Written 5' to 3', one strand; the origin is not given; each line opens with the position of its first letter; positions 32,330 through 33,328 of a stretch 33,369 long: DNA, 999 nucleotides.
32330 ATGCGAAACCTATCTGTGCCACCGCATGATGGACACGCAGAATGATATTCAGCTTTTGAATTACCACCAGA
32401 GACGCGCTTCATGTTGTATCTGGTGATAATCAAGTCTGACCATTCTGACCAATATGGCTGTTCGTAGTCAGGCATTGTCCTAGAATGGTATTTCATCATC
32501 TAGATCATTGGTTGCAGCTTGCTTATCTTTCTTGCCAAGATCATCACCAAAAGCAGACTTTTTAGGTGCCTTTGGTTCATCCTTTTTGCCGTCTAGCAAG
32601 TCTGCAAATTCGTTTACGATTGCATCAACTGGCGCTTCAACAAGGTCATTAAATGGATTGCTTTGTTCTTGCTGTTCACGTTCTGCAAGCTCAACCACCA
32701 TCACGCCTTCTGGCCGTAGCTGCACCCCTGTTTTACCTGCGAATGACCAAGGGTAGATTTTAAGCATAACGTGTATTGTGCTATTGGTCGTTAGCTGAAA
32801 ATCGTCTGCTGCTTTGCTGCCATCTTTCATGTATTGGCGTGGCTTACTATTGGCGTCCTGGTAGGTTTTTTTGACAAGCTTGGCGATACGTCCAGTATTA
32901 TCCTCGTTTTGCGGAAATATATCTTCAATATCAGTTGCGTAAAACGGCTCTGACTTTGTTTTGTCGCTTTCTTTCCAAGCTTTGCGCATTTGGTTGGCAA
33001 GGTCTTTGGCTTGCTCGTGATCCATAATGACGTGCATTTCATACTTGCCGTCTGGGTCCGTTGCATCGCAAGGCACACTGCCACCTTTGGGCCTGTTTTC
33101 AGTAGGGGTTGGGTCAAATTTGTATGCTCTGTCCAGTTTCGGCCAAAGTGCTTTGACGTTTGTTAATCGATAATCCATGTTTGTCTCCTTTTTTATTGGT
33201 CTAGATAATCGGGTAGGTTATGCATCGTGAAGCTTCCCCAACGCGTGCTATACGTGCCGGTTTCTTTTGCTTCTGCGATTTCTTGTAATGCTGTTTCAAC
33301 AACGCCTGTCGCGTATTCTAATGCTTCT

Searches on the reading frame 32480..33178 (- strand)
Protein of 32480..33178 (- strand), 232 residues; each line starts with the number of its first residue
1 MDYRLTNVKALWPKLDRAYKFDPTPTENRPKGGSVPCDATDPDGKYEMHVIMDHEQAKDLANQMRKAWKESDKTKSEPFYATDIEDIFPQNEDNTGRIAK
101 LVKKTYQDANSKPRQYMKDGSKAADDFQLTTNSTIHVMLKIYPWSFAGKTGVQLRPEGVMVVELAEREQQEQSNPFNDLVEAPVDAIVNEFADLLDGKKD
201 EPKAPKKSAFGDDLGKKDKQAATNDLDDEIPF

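Call 14: search_protein_families(library=pfam, proteins=[window:32480-33178:-], max_evalue=0.01)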
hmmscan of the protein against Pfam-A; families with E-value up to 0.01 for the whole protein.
window:32480-33178:- (232 aa): 0 families

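Call 19: search_protein_families(library=phrogs, proteins=[window:32480-33178:-], max_evalue=0.001)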
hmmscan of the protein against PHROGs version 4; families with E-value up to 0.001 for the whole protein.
window:32480-33178:- (232 aa): 1 family
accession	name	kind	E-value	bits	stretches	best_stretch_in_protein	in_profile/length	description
phrog_112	-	DNA, RNA and nucleotide metabolism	1.3e-09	39.1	1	5-207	24-219/265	Gp2.5-like ssDNA binding protein and ssDNA annealing protein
